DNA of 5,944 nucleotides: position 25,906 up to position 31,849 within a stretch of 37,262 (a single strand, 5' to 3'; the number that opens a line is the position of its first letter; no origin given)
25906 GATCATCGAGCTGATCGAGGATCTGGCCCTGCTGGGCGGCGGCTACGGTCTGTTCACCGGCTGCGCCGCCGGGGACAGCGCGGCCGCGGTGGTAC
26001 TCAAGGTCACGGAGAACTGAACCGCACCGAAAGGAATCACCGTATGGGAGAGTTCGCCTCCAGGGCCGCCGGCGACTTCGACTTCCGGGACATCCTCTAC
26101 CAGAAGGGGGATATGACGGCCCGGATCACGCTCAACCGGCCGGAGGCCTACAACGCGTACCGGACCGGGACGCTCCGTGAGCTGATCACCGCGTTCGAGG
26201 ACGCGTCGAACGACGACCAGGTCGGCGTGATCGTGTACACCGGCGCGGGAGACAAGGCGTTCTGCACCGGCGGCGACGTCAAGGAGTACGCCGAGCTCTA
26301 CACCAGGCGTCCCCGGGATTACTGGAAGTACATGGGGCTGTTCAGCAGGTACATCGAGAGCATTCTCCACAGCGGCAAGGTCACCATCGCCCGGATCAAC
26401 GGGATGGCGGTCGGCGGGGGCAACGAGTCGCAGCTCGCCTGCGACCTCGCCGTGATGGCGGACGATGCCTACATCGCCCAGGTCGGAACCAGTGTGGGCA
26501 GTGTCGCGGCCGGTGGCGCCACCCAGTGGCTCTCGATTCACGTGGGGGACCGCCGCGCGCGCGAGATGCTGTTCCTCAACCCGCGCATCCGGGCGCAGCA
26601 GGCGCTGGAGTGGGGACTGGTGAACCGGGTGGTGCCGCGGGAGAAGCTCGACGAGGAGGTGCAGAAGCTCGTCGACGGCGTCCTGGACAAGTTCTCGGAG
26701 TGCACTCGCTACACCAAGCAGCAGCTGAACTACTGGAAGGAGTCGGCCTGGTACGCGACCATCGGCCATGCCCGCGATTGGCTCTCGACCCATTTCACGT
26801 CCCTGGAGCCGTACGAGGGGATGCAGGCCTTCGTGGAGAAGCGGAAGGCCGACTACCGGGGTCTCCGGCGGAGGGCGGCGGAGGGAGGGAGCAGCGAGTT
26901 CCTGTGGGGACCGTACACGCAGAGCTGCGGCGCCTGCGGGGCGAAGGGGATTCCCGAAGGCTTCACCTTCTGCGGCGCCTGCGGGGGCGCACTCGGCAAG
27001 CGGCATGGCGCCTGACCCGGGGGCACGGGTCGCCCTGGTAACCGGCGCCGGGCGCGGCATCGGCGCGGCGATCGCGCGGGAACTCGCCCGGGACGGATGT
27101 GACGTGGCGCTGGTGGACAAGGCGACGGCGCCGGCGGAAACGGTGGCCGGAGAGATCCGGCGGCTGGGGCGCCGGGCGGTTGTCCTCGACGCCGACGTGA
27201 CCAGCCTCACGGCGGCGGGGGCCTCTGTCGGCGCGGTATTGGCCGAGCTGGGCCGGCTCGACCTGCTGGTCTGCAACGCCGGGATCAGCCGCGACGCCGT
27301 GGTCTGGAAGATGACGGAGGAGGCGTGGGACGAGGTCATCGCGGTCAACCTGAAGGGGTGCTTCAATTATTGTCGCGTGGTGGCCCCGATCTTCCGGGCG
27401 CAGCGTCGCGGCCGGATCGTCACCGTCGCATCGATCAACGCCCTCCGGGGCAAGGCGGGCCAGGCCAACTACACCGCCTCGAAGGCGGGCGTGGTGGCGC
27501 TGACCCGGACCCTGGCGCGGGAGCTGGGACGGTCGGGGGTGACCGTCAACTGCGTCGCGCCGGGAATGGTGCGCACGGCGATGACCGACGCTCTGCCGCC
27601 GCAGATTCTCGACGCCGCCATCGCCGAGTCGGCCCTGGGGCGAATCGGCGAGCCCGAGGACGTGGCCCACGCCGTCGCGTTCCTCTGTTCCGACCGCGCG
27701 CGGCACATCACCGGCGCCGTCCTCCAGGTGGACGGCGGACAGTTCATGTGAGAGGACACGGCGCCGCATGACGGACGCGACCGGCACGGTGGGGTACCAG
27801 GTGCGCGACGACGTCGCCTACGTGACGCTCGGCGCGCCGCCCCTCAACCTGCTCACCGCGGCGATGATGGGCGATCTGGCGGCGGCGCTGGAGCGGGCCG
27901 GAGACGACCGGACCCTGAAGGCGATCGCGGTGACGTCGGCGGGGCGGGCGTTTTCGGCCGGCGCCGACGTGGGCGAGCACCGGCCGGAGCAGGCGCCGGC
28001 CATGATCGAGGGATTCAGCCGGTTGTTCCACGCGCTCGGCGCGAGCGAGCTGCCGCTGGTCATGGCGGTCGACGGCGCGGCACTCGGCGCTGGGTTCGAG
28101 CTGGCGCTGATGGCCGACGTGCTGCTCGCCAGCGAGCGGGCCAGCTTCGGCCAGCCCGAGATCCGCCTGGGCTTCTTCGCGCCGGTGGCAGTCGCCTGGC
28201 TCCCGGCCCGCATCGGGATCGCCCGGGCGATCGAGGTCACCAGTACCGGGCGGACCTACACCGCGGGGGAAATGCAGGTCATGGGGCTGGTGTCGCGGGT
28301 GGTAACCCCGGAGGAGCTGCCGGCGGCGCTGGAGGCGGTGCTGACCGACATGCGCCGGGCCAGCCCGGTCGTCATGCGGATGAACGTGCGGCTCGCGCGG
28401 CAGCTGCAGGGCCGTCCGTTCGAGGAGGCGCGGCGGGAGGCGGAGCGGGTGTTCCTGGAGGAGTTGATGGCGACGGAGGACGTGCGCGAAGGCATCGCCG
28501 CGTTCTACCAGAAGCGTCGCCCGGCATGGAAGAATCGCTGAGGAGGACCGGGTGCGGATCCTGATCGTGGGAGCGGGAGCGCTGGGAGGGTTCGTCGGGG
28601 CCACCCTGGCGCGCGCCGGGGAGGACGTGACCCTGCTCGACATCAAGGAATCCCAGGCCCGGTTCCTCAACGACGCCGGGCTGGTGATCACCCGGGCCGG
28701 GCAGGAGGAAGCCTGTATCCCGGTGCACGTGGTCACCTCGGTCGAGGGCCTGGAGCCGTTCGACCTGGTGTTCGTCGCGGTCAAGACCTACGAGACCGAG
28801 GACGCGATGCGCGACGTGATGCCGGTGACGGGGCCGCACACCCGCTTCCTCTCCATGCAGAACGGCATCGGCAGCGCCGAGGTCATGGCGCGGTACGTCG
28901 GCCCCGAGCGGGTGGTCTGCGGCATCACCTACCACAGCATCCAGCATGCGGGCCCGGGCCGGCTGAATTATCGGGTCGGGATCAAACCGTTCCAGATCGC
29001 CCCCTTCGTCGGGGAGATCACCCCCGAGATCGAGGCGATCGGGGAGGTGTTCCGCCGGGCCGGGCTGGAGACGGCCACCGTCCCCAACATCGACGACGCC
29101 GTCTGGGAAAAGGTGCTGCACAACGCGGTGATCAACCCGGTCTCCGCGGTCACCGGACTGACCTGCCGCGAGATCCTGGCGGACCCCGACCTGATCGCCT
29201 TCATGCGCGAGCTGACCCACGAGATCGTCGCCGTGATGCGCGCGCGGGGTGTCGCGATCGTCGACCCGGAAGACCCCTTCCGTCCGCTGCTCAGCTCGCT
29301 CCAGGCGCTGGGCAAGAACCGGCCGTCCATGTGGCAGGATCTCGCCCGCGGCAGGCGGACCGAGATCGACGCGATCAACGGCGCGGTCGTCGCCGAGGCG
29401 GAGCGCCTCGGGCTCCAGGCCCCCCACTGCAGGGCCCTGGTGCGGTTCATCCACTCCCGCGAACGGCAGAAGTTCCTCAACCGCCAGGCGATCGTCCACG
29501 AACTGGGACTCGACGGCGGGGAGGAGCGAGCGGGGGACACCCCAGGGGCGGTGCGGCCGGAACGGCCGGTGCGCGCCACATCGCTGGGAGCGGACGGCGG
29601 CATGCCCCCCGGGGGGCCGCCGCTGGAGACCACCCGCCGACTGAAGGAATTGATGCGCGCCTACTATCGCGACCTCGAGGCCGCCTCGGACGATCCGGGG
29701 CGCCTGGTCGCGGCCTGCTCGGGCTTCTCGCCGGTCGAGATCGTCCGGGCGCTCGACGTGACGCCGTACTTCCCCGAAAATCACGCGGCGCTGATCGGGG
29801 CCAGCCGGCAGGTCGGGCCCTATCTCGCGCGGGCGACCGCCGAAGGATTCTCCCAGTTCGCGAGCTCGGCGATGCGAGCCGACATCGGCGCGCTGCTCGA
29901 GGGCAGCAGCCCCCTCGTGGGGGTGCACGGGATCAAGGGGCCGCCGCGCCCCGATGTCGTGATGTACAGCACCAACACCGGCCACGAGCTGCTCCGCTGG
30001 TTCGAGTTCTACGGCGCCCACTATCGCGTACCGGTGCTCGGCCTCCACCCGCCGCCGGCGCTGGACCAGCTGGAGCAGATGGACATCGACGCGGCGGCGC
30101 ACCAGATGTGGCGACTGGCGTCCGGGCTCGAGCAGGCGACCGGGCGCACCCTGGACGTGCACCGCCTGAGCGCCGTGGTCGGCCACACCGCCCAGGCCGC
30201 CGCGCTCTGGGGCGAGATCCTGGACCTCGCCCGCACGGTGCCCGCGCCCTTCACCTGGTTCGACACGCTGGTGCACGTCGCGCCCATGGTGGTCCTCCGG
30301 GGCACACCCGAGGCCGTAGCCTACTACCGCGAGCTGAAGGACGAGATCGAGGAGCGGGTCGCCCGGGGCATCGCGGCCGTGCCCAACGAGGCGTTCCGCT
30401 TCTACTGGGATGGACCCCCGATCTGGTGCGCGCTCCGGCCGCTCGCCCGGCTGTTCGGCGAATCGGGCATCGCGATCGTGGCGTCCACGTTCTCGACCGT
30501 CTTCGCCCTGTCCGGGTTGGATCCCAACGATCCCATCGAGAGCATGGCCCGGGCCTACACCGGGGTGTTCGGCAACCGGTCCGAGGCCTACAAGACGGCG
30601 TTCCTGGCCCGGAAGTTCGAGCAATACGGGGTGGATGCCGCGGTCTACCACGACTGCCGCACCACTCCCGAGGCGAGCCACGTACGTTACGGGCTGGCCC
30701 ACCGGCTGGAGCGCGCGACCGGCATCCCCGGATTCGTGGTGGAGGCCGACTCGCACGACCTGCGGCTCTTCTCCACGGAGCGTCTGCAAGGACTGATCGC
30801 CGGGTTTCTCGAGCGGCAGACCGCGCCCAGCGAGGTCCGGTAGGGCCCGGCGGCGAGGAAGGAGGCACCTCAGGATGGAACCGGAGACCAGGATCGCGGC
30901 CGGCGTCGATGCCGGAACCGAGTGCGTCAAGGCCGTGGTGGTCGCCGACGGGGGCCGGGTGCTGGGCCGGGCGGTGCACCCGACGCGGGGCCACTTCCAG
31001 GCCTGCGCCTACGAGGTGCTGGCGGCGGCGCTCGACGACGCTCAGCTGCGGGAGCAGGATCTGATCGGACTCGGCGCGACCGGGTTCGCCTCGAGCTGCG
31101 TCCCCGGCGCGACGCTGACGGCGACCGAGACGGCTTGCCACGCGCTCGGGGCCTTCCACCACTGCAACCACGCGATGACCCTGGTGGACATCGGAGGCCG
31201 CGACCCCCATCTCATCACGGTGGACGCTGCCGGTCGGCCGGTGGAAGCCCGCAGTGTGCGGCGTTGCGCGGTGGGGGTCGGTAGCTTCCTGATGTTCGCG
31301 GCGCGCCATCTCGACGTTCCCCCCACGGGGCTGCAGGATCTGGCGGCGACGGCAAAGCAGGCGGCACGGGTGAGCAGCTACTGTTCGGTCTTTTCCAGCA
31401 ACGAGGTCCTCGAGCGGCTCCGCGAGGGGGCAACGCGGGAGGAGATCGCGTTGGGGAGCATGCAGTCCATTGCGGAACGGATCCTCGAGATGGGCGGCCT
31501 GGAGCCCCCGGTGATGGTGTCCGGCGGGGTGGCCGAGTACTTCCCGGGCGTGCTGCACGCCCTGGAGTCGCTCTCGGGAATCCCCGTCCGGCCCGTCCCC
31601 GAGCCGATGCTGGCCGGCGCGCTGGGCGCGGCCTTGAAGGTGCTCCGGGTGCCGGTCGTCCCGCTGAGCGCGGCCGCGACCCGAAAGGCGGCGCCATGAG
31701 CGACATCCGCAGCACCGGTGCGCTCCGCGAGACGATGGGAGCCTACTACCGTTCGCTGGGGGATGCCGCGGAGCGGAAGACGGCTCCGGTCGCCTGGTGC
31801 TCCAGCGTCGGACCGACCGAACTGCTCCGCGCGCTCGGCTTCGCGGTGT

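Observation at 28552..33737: Second, uncharacterised BCR / 2-hydroxyacyl-CoA-dehydratase-like module with two core subunits and two different ATPases, interleaved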

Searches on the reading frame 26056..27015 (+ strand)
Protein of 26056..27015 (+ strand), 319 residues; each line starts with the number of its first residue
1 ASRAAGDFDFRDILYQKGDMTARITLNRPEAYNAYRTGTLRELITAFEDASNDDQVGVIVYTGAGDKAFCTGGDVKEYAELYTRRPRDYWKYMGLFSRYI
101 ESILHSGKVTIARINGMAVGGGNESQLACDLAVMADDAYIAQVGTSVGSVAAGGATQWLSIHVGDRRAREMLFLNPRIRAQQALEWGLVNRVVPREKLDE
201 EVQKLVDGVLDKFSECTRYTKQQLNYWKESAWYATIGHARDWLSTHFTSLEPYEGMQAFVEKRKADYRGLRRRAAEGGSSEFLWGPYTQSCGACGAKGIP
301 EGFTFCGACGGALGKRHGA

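Call 29: search_protein_families(library=ncbifam, proteins=[window:26056-27015:+], max_evalue=1e-8)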
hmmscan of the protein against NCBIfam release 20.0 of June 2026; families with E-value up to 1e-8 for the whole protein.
window:26056-27015:+ (319 aa): 68 families (the best 25 are shown)
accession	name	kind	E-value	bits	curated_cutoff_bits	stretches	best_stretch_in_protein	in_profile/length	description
TIGR03200.1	dearomat_oah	equivalog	1.3e-55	188.9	464.45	1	19-195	36-212/360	6-oxocyclohex-1-ene-1-carbonyl-CoA hydratase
TIGR03210.1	badI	equivalog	2.5e-55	187.6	467.6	1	10-268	1-254/256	2-ketocyclohexanecarboxyl-CoA hydrolase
NF005637.0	PRK07396.1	equivalog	1.6e-53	181.9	380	1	9-272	11-271/273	1,4-dihydroxy-2-naphthoyl-CoA synthase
TIGR01929.1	menB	equivalog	2.9e-51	174.5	342.7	1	10-268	1-257/259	1,4-dihydroxy-2-naphthoyl-CoA synthase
NF004475.0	PRK05809.1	subfamily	1.5e-46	159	394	1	9-267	2-257/260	short-chain-enoyl-CoA hydratase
NF042430.2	EnCoAhydt_DpgD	equivalog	1.3e-43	149.3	400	1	15-269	1-257/258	enoyl-CoA-hydratase DpgD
NF005802.0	PRK07657.1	equivalog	1.3e-42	146.1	363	1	20-269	13-259/260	enoyl-CoA hydratase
NF006008.0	PRK08139.1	equivalog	9.1e-42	143.4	313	1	15-268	15-264/266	enoyl-CoA hydratase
NF006566.0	PRK09076.1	subfamily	1.4e-41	142.8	286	1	13-268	7-258/260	enoyl-CoA hydratase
NF006128.0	PRK08272.1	subfamily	9.7e-40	136.7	257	1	10-209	12-231/308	crotonase/enoyl-CoA hydratase family protein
NF004796.0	PRK06144.1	subfamily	1.8e-39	135.8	272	1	12-269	9-261/262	enoyl-CoA hydratase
NF004840.0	PRK06190.1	equivalog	2.1e-39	135.7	253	1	14-237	7-226/260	enoyl-CoA hydratase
NF004517.0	PRK05862.1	equivalog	2e-38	132.4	396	1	10-268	3-255/257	enoyl-CoA hydratase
NF005803.0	PRK07658.1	equivalog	3.2e-38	131.6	313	1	15-269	6-256/257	enoyl-CoA hydratase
NF004795.0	PRK06143.1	subfamily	7.1e-37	127.3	283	1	20-264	18-258/260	enoyl-CoA hydratase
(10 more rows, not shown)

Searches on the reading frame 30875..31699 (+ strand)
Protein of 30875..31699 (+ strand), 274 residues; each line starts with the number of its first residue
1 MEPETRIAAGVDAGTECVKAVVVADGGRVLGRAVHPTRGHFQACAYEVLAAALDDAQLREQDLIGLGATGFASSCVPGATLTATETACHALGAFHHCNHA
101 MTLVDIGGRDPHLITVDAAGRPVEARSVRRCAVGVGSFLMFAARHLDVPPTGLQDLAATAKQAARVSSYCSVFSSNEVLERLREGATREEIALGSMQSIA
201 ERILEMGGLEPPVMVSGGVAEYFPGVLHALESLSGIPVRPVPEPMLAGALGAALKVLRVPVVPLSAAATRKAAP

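Call 3: search_protein_families(library=pfam, proteins=[window:30875-31699:+], max_evalue=0.001)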
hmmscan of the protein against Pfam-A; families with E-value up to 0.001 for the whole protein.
window:30875-31699:+ (274 aa): 1 family
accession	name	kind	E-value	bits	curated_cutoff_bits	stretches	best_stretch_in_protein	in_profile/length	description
PF01869.26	BcrAD_BadFG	-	2e-32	113.2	31.5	1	10-254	2-269/271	BadF/BadG/BcrA/BcrD ATPase family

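Call 4: search_protein_families(library=ncbifam, proteins=[window:30875-31699:+], max_evalue=0.001)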
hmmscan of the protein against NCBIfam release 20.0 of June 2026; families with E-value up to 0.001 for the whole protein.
window:30875-31699:+ (274 aa): 5 families
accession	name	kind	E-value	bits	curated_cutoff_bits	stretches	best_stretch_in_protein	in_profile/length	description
TIGR00241.1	CoA_E_activ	domain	1.4e-41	142.7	125.4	1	7-254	1-247/248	acyl-CoA dehydratase activase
TIGR03286.1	methan_mark_15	hypoth_equivalog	1.4e-25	90.1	455.75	1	6-255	144-400/404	methanogenesis marker 15 protein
TIGR03192.1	benz_CoA_bzdQ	equivalog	4e-25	88.9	380.2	1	7-254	33-284/293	benzoyl-CoA reductase, bzd-type, subunit Q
TIGR02259.1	benz_CoA_red_A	equivalog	1.1e-22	80.5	578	1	55-221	225-393/432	benzoyl-CoA reductase subunit A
TIGR02261.1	benz_CoA_red_D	equivalog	3.3e-17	62.5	312.85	1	7-254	2-260/262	benzoyl-CoA reductase subunit D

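Call 27: search_solved_structures(query=window:30875-31699:+, max_evalue=1e-10, show_alignments=3)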
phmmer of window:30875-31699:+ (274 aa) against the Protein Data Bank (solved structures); distinct sequences matched with E-value up to 1e-10: 5.
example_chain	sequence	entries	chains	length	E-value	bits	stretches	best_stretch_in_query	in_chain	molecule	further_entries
1hux_A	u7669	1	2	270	5.9e-31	111.3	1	9-256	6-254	ACTIVATOR OF (R)-2-HYDROXYGLUTARYL-COA DEHYDRATASE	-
9gai_D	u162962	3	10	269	1.2e-28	103.8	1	8-257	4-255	3-methylbenzoyl-CoA reductase alpha subunit MbdQ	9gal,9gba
4eht_A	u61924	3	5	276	3.9e-24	89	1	9-255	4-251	Activator of 2-hydroxyisocaproyl-CoA dehydratase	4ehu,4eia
9gai_C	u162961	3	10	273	1.2e-21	80.8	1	9-254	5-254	3-methylbenzoyl-CoA reductase delta subunit MbdP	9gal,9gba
7yyl_E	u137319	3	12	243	4.6e-18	69.1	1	9-254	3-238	Putative CoA-substrate-specific enzyme activase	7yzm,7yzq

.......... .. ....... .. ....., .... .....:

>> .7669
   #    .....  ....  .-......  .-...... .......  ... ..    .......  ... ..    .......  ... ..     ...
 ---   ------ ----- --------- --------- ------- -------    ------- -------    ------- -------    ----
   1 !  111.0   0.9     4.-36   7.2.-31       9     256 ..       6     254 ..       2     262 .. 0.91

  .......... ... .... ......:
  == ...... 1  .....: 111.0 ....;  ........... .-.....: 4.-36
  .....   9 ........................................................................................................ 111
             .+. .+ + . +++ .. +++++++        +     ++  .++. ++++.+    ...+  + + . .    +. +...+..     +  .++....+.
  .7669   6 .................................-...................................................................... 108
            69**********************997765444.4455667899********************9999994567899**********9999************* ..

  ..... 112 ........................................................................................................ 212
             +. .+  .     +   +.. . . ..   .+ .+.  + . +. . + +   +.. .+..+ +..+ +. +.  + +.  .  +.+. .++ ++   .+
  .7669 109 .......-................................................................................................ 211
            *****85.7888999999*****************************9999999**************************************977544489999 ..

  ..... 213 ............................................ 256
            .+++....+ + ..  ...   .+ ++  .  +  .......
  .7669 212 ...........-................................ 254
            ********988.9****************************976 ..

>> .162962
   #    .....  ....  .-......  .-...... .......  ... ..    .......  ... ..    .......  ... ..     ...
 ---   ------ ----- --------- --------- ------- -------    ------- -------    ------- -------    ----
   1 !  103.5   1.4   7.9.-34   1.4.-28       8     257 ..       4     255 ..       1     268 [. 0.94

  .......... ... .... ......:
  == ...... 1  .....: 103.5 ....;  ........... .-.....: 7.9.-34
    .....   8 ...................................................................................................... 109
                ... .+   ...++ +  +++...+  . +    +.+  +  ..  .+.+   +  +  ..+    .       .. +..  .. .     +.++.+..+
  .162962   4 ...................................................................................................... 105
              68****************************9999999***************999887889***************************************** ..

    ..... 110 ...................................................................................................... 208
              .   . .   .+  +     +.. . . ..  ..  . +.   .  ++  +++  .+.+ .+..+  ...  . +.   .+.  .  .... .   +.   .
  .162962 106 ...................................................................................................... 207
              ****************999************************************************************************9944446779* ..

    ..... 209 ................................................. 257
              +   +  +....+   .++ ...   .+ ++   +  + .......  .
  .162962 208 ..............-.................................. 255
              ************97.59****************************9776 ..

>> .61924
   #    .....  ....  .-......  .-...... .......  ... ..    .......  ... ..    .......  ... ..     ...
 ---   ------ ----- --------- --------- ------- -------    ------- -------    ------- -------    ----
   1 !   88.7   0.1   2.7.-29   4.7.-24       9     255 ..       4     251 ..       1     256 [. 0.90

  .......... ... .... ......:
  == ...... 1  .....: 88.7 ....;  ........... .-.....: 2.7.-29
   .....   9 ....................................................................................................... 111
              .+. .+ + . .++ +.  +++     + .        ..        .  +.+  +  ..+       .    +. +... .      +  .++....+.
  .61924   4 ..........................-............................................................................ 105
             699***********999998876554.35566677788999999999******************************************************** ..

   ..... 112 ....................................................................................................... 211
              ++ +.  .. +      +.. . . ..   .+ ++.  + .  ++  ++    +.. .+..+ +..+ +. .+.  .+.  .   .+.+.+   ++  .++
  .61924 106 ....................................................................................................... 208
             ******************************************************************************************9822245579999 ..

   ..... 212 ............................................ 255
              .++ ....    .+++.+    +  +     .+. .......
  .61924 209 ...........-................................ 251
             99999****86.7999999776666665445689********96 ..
